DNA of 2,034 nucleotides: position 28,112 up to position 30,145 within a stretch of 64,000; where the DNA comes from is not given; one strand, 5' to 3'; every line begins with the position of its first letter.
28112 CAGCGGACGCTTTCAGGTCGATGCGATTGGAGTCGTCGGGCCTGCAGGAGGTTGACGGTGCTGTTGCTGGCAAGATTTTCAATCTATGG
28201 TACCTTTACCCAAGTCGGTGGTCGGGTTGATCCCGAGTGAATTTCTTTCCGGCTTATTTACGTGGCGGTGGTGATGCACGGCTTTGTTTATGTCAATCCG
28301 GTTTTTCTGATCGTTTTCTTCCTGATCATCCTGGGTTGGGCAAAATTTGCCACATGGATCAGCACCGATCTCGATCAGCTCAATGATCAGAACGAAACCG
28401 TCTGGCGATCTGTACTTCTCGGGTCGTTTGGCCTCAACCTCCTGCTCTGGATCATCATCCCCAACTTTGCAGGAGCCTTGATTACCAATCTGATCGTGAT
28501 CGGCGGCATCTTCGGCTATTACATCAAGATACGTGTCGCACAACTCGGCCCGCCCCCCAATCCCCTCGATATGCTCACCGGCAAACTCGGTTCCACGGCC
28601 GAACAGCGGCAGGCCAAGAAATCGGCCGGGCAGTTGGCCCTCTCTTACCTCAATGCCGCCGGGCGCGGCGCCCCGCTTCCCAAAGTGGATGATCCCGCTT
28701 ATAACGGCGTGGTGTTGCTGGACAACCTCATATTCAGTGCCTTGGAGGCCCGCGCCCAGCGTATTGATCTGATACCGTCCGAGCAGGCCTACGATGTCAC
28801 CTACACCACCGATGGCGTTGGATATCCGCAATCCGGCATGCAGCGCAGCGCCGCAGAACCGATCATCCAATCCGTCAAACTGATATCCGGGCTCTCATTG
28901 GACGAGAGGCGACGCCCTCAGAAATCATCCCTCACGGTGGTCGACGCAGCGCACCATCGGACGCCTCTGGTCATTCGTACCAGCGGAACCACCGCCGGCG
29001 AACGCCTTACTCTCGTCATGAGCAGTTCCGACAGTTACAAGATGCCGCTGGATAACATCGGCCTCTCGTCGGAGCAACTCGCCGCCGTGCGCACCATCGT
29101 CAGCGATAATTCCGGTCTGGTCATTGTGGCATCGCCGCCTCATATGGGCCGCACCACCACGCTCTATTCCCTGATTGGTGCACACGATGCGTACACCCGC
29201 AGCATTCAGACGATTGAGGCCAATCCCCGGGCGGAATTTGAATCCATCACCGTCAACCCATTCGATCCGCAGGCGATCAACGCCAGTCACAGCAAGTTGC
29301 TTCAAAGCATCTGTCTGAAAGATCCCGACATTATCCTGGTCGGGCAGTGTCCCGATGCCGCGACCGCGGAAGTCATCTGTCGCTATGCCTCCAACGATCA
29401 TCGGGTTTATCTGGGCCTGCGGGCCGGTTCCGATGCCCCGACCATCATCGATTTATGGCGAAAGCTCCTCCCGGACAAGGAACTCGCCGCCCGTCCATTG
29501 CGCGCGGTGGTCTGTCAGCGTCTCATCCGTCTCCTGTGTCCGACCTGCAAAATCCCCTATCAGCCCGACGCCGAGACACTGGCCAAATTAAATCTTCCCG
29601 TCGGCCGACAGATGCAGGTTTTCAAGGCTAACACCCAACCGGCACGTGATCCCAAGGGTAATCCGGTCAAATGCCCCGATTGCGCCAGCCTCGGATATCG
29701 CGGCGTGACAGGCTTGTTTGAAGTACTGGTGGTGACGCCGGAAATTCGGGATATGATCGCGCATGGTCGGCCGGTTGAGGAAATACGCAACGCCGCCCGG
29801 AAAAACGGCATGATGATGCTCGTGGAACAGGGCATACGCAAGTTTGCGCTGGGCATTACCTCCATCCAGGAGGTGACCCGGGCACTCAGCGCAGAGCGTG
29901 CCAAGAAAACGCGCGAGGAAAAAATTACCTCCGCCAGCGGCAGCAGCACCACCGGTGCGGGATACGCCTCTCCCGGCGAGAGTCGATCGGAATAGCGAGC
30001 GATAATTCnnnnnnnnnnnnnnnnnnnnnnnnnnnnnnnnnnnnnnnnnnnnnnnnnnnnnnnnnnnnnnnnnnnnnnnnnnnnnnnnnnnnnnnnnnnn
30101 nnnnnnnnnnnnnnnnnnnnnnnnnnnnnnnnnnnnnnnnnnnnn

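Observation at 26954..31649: Orphan PilT followed by a membrane-anchored, Walker-A-dead GspE/PilB-fold protein and a CvpA-domain membrane protein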

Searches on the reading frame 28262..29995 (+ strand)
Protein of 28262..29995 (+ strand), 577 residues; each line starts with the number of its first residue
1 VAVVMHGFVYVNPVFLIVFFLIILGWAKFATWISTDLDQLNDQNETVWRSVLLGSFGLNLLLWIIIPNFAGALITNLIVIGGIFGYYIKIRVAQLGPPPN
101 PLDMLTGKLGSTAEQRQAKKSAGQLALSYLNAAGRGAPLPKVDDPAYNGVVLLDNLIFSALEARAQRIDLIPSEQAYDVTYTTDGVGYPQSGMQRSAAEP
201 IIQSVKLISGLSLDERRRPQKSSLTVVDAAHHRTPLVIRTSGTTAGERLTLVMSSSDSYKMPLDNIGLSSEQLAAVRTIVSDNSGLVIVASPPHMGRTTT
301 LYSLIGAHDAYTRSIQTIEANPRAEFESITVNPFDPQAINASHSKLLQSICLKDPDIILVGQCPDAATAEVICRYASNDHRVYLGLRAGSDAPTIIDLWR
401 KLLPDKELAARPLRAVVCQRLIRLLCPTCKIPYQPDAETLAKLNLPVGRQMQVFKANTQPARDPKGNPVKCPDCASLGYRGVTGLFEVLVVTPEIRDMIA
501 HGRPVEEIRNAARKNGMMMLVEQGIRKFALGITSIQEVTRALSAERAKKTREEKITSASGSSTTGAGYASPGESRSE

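Call 6: search_protein_families(library=pfam, proteins=[window:28262-29995:+], max_evalue=0.1)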
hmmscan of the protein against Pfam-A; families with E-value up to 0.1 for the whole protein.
window:28262-29995:+ (577 aa): 1 family
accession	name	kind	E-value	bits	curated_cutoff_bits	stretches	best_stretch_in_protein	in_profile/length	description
PF00437.27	T2SSE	-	1.9e-47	162.1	24.9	1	152-540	11-370/370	Type II/IV secretion system protein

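Call 7: search_protein_families(library=ncbifam, proteins=[window:28262-29995:+], max_evalue=0.1)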
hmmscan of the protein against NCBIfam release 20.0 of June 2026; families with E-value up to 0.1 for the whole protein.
window:28262-29995:+ (577 aa): 7 families
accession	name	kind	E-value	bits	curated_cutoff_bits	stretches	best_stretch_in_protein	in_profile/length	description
TIGR02533.1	type_II_gspE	equivalog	3.7e-56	190.8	630.25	1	151-540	111-484/486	type II secretion system ATPase GspE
NF007755.0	PRK10436.1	equivalog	1.8e-54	185.1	617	1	149-545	85-462/465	type II secretion system protein GspE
TIGR02538.1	type_IV_pilB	equivalog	2.7e-52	178.1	675.65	1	152-542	184-562/564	type IV-A pilus assembly ATPase PilB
NF053534.1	T4PilAsmATPsTfpB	equivalog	7.5e-49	166.6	850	1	150-541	202-581/584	type IV pilus assembly ATPase TfpB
NF041000.1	ATPase_ComGA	equivalog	1.6e-25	89.6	300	1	155-423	2-266/267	competence type IV pilus ATPase ComGA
TIGR01420.1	pilT_fam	subfamily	3e-10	39.9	319.1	1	274-422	112-268/343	PilT/PilU family type 4a pilus ATPase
TIGR02524.1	dot_icm_DotB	equivalog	0.00087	18.6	463.3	0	347-401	205-259/358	Dot/Icm type IV secretion system ATPase DotB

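Call 11: find_homologous_proteins(query=window:28262-29995:+)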
Query window:28262-29995:+ (577 aa): 190 proteins with E <= 0.001 among 8000 candidates; the best 120 are listed.
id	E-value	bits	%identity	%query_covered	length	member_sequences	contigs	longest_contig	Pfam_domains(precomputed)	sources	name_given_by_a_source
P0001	0.0e+0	1283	100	99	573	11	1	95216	PF00437.27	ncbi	ncbi:MAG: GspE/PulE family protein [Phycisphaerae bacterium]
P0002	0.0e+0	1176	89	99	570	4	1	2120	PF00437.27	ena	-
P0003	0.0e+0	1129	85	99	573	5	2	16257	PF00437.27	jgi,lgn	jgi:general secretion pathway protein E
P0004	0.0e+0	1093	83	99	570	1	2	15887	PF00437.27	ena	-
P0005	0.0e+0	1047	80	98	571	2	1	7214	PF00437.27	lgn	-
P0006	0.0e+0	1026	77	99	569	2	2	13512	PF00437.27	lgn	-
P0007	4.4e-215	733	57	98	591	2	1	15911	PF00437.27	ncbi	ncbi:MAG: GspE/PulE family protein [Phycisphaerae bacterium]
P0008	4.3e-212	723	57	98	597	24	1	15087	PF00437.27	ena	-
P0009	3.1e-209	714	56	98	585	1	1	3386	PF00437.27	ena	-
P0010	6.3e-209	713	56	98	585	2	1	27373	PF00437.27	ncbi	-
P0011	6.4e-209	713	56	98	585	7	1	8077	PF00437.27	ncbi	ncbi:MAG: GspE/PulE family protein [Phycisphaerae bacterium]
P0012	1.7e-208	711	56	98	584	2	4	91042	PF00437.27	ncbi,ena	-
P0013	2.3e-208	711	57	93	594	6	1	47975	PF00437.27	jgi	jgi:type II secretory ATPase GspE/PulE/Tfp pilus assembly ATPase PilB-like protein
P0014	2.9e-208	711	56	98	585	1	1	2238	PF00437.27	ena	-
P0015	2.9e-207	707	56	97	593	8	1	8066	PF00437.27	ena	-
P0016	5.8e-206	703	54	99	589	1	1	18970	PF00437.27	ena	-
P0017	6.9e-206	703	56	96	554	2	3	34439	PF00437.27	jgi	-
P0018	1.3e-205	702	55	99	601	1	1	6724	PF00437.27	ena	-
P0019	1.6e-205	702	55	98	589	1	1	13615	PF00437.27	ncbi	-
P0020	2.8e-204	698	56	98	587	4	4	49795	PF00437.27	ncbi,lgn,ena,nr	ncbi:MAG: ATPase, T2SS/T4P/T4SS family [Planctomycetia bacterium]|nr:ATPase, T2SS/T4P/T4SS family [P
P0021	2.0e-203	695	59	94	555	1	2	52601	PF00437.27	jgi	jgi:type II secretory ATPase GspE/PulE/Tfp pilus assembly ATPase PilB-like protein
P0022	1.8e-202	692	56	94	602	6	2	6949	PF00437.27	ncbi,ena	-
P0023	7.4e-201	686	56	98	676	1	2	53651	PF00437.27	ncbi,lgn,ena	-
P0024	2.5e-199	681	55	94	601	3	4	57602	PF00437.27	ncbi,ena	-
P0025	7.5e-199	680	55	97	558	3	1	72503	PF00437.27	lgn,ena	-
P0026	1.2e-187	643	53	94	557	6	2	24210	PF00437.27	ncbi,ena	-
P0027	8.3e-186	637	51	94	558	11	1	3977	PF00437.27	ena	-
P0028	1.2e-180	620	51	94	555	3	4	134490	PF00437.27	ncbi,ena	-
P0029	1.2e-180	620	51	94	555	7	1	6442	PF00437.27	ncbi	-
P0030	9.0e-177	607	51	92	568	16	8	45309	PF00437.27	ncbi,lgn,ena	-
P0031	4.6e-168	578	47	94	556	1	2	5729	PF00437.27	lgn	-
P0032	1.4e-166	573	48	95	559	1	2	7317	PF00437.27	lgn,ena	-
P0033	3.1e-162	559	46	95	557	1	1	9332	PF00437.27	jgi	jgi:general secretion pathway protein E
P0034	2.4e-160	553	46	94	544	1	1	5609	PF00437.27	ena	-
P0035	2.0e-156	540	46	94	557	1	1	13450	PF00437.27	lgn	-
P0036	3.9e-155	535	45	94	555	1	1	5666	PF00437.27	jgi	jgi:type II secretory ATPase GspE/PulE/Tfp pilus assembly ATPase PilB-like protein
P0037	1.2e-154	534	45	94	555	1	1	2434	PF00437.27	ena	-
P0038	2.9e-150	519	46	93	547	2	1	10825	PF00437.27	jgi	jgi:general secretion pathway protein E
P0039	4.8e-150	519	44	94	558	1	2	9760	PF00437.27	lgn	-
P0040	6.0e-150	518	43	93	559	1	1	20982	PF00437.27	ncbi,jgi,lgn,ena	-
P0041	6.4e-150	518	45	94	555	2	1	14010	PF00437.27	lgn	-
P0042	5.8e-149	515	44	94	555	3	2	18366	PF00437.27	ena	-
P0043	9.9e-149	514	45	93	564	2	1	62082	PF00437.27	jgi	jgi:type II secretory ATPase GspE/PulE/Tfp pilus assembly ATPase PilB-like protein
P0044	1.3e-148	514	44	94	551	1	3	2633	PF00437.27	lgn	-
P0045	1.3e-148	514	45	95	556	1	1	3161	PF00437.27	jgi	jgi:type II secretory ATPase GspE/PulE/Tfp pilus assembly ATPase PilB-like protein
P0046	4.0e-148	512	44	94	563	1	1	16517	PF00437.27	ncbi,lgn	-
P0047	4.0e-147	509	43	93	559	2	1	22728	PF00437.27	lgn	-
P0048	1.1e-146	507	45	93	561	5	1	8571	PF00437.27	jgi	jgi:type II secretory ATPase GspE/PulE/Tfp pilus assembly ATPase PilB-like protein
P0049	2.0e-146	507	44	94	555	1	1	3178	PF00437.27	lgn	-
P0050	2.9e-146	506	45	93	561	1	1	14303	PF00437.27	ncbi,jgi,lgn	ncbi:MAG TPA: ATPase, T2SS/T4P/T4SS family [Phycisphaerae bacterium]|jgi:general secretion pathway p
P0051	4.5e-145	502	45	93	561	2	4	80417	PF00437.27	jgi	jgi:type II secretory ATPase GspE/PulE/Tfp pilus assembly ATPase PilB-like protein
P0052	5.7e-144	498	45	93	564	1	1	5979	PF00437.27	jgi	jgi:type II secretory ATPase GspE/PulE/Tfp pilus assembly ATPase PilB-like protein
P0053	2.9e-143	496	45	93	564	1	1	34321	PF00437.27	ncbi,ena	-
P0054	6.1e-143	495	44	93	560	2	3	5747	PF00437.27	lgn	-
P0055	8.6e-143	495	44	93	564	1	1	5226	PF00437.27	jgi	jgi:general secretion pathway protein E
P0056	9.5e-143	494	44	93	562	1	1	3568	PF00437.27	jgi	jgi:type II secretory ATPase GspE/PulE/Tfp pilus assembly ATPase PilB-like protein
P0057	1.1e-142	494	44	93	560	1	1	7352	PF00437.27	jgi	jgi:type II secretory ATPase GspE/PulE/Tfp pilus assembly ATPase PilB-like protein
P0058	1.4e-142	494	44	93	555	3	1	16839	PF00437.27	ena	-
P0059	2.1e-142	493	44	94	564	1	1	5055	PF00437.27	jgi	jgi:type II secretory ATPase GspE/PulE/Tfp pilus assembly ATPase PilB-like protein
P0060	2.2e-142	493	43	93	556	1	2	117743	PF00437.27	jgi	jgi:type II secretory ATPase GspE/PulE/Tfp pilus assembly ATPase PilB-like protein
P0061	8.5e-142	491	46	89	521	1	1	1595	PF00437.27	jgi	jgi:type II secretory ATPase GspE/PulE/Tfp pilus assembly ATPase PilB-like protein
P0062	4.3e-141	489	42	94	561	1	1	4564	PF00437.27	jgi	jgi:general secretion pathway protein E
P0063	9.1e-141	488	45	93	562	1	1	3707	PF00437.27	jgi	-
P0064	3.5e-140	486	43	94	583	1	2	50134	PF00437.27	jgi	jgi:type II secretory ATPase GspE/PulE/Tfp pilus assembly ATPase PilB-like protein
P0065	6.4e-140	485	42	94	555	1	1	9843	PF00437.27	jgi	jgi:general secretion pathway protein E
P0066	7.3e-140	485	41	98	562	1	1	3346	PF00437.27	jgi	jgi:general secretion pathway protein E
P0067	8.4e-140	485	44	93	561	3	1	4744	PF00437.27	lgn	-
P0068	8.8e-140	485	43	94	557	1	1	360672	PF00437.27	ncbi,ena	-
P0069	5.3e-139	482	44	93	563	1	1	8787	PF00437.27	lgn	-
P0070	4.5e-138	479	43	95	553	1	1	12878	PF00437.27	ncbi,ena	-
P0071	1.2e-137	478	43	94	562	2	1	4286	PF00437.27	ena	-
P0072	1.5e-137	477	43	93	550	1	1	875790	PF00437.27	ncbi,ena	-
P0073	2.9e-136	473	42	93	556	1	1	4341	PF00437.27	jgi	jgi:type II secretory ATPase GspE/PulE/Tfp pilus assembly ATPase PilB-like protein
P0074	4.4e-135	469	43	93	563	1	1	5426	PF00437.27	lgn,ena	-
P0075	1.1e-132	461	42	93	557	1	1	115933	PF00437.27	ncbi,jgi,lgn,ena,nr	ncbi:MAG TPA: ATPase, T2SS/T4P/T4SS family [Phycisphaerae bacterium]|nr:ATPase, T2SS/T4P/T4SS family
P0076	2.6e-131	457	41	92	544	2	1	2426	PF00437.27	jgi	jgi:type II secretory ATPase GspE/PulE/Tfp pilus assembly ATPase PilB-like protein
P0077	3.9e-129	450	41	94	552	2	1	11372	PF00437.27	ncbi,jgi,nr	ncbi:MAG: Flp pilus assembly complex ATPase component TadA [Phycisphaerales bacterium]|nr:Flp pilus 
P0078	7.4e-123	429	47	74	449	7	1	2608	PF00437.27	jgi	jgi:general secretion pathway protein E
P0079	5.7e-116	406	47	70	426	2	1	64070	PF00437.27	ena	-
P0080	3.8e-114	400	48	68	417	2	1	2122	PF00437.27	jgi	jgi:type II secretory ATPase GspE/PulE/Tfp pilus assembly ATPase PilB-like protein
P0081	6.7e-99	350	52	54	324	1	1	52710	PF00437.27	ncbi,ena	-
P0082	1.2e-81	293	32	94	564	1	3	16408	PF00437.27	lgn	-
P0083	3.5e-80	288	30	95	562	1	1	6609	PF00437.27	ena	-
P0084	1.3e-78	283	34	91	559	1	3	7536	PF00437.27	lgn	-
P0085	1.3e-76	276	34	81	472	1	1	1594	PF00437.27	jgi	jgi:type II secretory ATPase GspE/PulE/Tfp pilus assembly ATPase PilB-like protein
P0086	3.7e-75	271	30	94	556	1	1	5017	PF00437.27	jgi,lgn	-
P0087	4.9e-73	264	32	93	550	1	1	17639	PF00437.27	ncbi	-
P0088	2.7e-58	216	31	79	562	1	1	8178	PF00437.27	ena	-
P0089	2.9e-58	216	26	66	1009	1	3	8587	PF13173.13,PF00437.27,PF13555.13,PF00004.36,PF13401.13,PF03215.22,PF04851.22,PF03205.21,PF02492.26,PF12775.14,PF25199.2,PF20720.4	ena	-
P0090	1.6e-43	167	31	73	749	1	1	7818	PF05157.21,PF00437.27,PF13604.13,PF00072.31,PF13191.13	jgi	jgi:type II secretory ATPase GspE/PulE/Tfp pilus assembly ATPase PilB-like protein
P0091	1.8e-43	167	30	77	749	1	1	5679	PF05157.21,PF00437.27,PF13604.13,PF00072.31,PF13191.13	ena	-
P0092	1.1e-42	164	31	68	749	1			PF05157.21,PF00437.27,PF13604.13,PF13401.13,PF00072.31,PF13191.13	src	-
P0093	1.6e-41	160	30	73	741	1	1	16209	PF05157.21,PF00437.27,PF00072.31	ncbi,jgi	jgi:type IV pilus assembly protein PilB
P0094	1.6e-41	160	30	73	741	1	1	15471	PF05157.21,PF00437.27,PF00072.31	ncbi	-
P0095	2.2e-41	160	31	73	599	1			PF05157.21,PF00437.27,PF13604.13,PF13191.13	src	-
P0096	2.8e-41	160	31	68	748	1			PF05157.21,PF00437.27,PF13401.13,PF00072.31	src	-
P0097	3.7e-41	159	32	67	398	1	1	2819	PF00437.27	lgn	-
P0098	4.1e-41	159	31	68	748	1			PF05157.21,PF00437.27,PF13401.13,PF00072.31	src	-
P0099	2.3e-40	156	29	69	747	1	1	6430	PF05157.21,PF00437.27,PF00072.31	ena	-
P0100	3.8e-40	156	30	68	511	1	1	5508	PF05157.21,PF00437.27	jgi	jgi:general secretion pathway protein E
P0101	4.5e-40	156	29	72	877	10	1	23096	PF05157.21,PF00437.27,PF00072.31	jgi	jgi:type II secretory ATPase GspE/PulE/Tfp pilus assembly ATPase PilB-like protein/DNA-binding respo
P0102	7.7e-40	155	29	79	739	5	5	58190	PF05157.21,PF00437.27,PF00072.31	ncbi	-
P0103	1.1e-39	154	29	68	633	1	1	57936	PF05157.21,PF00437.27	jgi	jgi:type IV pilus assembly protein PilB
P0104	1.4e-39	154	31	68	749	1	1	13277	PF05157.21,PF13086.13,PF00437.27,PF13604.13,PF13401.13,PF00072.31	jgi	jgi:type II secretory ATPase GspE/PulE/Tfp pilus assembly ATPase PilB-like protein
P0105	2.0e-39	153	31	68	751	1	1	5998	PF05157.21,PF00437.27,PF13401.13,PF00072.31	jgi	jgi:type II secretory ATPase GspE/PulE/Tfp pilus assembly ATPase PilB-like protein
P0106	2.3e-39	153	27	68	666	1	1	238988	PF05157.21,PF00437.27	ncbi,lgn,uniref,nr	ncbi:GspE/PulE family protein [Lyngbya confervoides]|uniref:GspE/PulE family protein n=1 Tax=Lyngbya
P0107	3.2e-39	153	30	68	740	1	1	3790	PF05157.21,PF00437.27,PF13604.13,PF00072.31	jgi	jgi:type II secretory ATPase GspE/PulE/Tfp pilus assembly ATPase PilB-like protein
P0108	3.3e-39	153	30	68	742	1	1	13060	PF05157.21,PF00437.27,PF13604.13,PF13401.13,PF00072.31,PF20720.4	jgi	-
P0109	4.1e-39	152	28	68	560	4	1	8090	PF00437.27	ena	-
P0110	4.1e-39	152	29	79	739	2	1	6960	PF05157.21,PF00437.27,PF00072.31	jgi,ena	jgi:type II secretory ATPase GspE/PulE/Tfp pilus assembly ATPase PilB-like protein/CheY-like chemota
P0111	4.6e-39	152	30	68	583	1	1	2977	PF05157.21,PF00437.27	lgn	-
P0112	9.5e-39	151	30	67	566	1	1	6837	PF05157.21,PF00437.27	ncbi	-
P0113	1.3e-38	151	30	68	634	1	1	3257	PF05157.21,PF00437.27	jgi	jgi:type IV pilus assembly protein PilB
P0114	1.8e-38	150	30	67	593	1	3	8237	PF05157.21,PF00437.27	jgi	jgi:type IV pilus assembly protein PilB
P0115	1.8e-38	150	28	72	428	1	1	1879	PF00437.27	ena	-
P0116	4.5e-38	149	30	68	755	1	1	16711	PF05157.21,PF00437.27,PF00072.31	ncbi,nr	ncbi:MAG TPA: ATPase, T2SS/T4P/T4SS family [Gemmatimonadales bacterium]|nr:ATPase, T2SS/T4P/T4SS fam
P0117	1.5e-37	147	30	68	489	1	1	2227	PF05157.21,PF00437.27,PF13191.13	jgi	jgi:type IV pilus assembly protein PilB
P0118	5.9e-37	145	29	68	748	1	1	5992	PF05157.21,PF00437.27,PF00072.31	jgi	jgi:type IV pilus assembly protein PilB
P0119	7.3e-37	145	30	68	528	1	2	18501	PF05157.21,PF00437.27,PF13401.13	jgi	-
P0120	8.9e-37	145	29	68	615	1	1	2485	PF05157.21,PF00437.27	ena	-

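Call 16: find_encoding_contigs(protein=P0072, flank=10000, max_places=3)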
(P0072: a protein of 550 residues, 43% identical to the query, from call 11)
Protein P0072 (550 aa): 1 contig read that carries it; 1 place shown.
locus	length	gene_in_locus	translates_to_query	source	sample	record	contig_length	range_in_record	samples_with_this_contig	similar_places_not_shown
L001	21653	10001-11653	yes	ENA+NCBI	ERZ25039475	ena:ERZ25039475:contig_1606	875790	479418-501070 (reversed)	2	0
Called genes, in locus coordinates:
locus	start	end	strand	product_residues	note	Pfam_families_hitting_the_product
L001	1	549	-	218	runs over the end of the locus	PF00648:Peptidase_C2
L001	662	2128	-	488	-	PF18099:CBM_35_2 (faint), PF03422:CBM_6, PF16990:CBM_35, PF03422:CBM_6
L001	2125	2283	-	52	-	-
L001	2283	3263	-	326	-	PF00149:Metallophos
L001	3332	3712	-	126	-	PF13473:Cupredoxin_1, PF00127:Copper-bind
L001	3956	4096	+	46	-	-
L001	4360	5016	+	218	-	PF01717:Meth_synt_2 (weak)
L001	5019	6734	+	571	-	PF00989:PAS (weak), PF12860:PAS_7, PF00989:PAS, PF08447:PAS_3, PF08448:PAS_4, PF13426:PAS_9, PF00512:HisKA, PF02518:HATPase_c, +2 more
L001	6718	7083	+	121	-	PF00072:Response_reg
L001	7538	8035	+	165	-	PF01548:DEDD_Tnp_IS110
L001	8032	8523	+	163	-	PF02371:Transposase_20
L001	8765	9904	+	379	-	PF00437:T2SSE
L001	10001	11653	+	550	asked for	PF00437:T2SSE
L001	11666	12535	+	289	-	PF02674:Colicin_V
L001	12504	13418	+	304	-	-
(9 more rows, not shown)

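Call 17: find_encoding_contigs(protein=P0087, flank=8000, max_places=2)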
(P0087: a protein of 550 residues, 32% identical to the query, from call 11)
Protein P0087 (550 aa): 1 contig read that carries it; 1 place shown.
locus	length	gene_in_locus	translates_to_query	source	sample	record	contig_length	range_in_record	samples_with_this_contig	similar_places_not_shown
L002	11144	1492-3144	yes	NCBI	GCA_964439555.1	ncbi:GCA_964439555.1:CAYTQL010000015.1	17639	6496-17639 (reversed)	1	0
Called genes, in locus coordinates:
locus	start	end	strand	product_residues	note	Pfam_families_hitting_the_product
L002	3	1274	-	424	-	?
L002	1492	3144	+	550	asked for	PF00437:T2SSE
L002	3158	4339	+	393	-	PF02674:Colicin_V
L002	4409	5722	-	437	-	-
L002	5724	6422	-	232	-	PF00730:HhH-GPD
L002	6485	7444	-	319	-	PF00892:EamA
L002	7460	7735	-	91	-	PF01037:AsnC_trans_reg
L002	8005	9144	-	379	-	PF03193:RsgA_GTPase, PF01926:MMR_HSR1 (weak)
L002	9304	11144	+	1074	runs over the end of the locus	-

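Call 18: find_encoding_contigs(protein=P0082, flank=8000, max_places=2)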
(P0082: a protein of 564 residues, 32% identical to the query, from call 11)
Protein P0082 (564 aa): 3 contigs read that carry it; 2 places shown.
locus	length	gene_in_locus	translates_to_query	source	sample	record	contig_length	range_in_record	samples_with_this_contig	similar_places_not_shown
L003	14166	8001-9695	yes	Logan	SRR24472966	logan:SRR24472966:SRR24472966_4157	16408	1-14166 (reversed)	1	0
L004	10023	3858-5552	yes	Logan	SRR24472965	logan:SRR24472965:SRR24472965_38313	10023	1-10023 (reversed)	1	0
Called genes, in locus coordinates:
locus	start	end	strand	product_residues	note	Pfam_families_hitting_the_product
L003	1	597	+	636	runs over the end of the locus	-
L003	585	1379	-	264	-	PF03301:Trp_dioxygenase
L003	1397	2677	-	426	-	PF01494:FAD_binding_3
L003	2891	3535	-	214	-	PF12973:Cupin_7, PF07883:Cupin_2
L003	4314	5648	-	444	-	PF00266:Aminotran_5, PF22580:KYNU_C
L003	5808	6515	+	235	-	PF07617:DUF1579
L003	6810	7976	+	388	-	PF00437:T2SSE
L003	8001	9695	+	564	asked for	PF00437:T2SSE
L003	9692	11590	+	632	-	-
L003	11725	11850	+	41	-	-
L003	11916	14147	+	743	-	PF02824:TGS, PF07973:tRNA_SAD, PF00587:tRNA-synt_2b, PF03129:HGTP_anticodon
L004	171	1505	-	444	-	PF00266:Aminotran_5, PF22580:KYNU_C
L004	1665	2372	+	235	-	PF07617:DUF1579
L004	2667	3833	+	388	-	PF00437:T2SSE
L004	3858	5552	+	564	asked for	PF00437:T2SSE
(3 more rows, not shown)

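Call 19: find_encoding_contigs(protein=P0028, flank=8000, max_places=2)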
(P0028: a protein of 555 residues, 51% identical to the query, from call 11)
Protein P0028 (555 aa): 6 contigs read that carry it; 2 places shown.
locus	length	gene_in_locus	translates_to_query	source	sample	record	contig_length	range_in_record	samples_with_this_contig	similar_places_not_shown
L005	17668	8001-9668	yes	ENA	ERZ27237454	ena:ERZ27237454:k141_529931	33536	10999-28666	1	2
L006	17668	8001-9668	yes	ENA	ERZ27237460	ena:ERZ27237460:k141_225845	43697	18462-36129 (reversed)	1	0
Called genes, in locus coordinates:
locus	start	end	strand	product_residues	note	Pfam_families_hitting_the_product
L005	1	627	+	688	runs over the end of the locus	-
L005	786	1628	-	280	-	PF05721:PhyH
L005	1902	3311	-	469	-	-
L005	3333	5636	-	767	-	PF07494:Reg_prop (faint)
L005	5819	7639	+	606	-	-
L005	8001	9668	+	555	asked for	PF00437:T2SSE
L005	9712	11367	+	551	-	PF02674:Colicin_V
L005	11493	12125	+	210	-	PF00081:Sod_Fe_N, PF02777:Sod_Fe_C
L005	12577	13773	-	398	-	PF04055:Radical_SAM, PF19288:CofH_C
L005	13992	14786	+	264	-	PF02565:RecO_C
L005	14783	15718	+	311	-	-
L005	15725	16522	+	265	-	-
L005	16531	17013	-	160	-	PF00692:dUTPase, PF22769:DCD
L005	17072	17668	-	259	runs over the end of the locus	PF00117:GATase, PF07722:Peptidase_C26 (weak)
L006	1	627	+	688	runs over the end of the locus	-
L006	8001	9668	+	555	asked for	PF00437:T2SSE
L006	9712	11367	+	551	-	PF02674:Colicin_V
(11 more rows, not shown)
